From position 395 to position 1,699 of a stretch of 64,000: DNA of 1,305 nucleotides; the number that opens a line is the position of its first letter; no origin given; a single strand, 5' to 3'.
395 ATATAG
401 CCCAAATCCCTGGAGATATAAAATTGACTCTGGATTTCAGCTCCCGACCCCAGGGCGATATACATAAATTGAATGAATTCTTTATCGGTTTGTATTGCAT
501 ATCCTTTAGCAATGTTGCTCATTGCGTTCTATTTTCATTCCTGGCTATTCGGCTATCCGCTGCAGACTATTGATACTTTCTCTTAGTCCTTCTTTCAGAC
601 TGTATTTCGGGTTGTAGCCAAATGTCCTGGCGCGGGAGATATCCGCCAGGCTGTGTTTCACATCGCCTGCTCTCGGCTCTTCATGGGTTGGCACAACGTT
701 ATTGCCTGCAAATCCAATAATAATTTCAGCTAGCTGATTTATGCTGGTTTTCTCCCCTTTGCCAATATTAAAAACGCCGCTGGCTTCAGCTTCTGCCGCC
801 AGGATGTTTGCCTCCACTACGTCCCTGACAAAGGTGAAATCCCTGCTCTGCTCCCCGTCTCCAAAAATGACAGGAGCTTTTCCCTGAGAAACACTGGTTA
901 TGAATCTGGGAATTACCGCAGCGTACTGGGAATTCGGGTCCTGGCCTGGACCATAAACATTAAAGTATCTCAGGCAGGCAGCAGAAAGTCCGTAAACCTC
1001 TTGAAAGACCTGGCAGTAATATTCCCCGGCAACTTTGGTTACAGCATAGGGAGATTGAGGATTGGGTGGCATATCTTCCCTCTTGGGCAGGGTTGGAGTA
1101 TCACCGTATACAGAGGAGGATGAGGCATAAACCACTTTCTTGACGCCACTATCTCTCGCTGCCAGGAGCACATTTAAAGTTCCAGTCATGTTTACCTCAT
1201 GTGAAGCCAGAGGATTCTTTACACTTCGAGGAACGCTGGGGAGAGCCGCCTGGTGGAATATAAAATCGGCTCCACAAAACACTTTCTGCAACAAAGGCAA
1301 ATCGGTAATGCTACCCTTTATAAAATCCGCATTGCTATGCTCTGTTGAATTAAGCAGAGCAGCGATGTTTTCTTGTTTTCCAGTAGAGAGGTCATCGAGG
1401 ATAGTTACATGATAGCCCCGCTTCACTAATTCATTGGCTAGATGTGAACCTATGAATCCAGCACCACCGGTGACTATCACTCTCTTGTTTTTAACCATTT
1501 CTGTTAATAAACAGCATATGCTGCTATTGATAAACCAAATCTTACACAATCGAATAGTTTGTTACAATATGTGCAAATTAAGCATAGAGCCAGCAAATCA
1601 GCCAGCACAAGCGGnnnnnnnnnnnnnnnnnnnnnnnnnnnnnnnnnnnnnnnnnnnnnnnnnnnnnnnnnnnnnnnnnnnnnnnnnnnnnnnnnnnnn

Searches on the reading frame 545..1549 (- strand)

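Call 63: search_protein_families(library=pfam, proteins=[window:545-1549:-], max_evalue=0.01)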
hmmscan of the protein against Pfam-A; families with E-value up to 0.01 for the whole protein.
window:545-1549:- (334 aa): 9 families
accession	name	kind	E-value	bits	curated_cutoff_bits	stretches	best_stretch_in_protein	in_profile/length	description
PF01370.27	Epimerase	-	1.9e-69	234.2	20.9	1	24-263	1-240/240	NAD dependent epimerase/dehydratase family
PF16363.11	GDP_Man_Dehyd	-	7.7e-64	216.7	27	1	25-324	1-331/332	GDP-mannose 4,6 dehydratase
PF01073.25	3Beta_HSD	-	8.4e-28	97.6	22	1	25-254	1-231/280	3-beta hydroxysteroid dehydrogenase/isomerase family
PF02719.21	Polysacc_synt_2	-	2e-22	80.1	20.2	1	24-284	1-250/293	Polysaccharide biosynthesis protein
PF04321.23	RmlD_sub_bind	-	8.4e-15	55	27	1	23-329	2-285/287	RmlD substrate binding domain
PF07993.18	NAD_binding_4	-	9.9e-11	41.7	20.1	1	92-246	87-256/258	Male sterility protein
PF05368.20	NmrA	-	1.1e-09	38.8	27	1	21-144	2-107/298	NmrA-like family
PF13460.12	NAD_binding_10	-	3.2e-09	37.3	27.2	1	28-155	1-109/184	NAD(P)H-binding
PF00106.31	adh_short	-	1.2e-05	25.3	26.6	1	22-91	1-68/195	short chain dehydrogenase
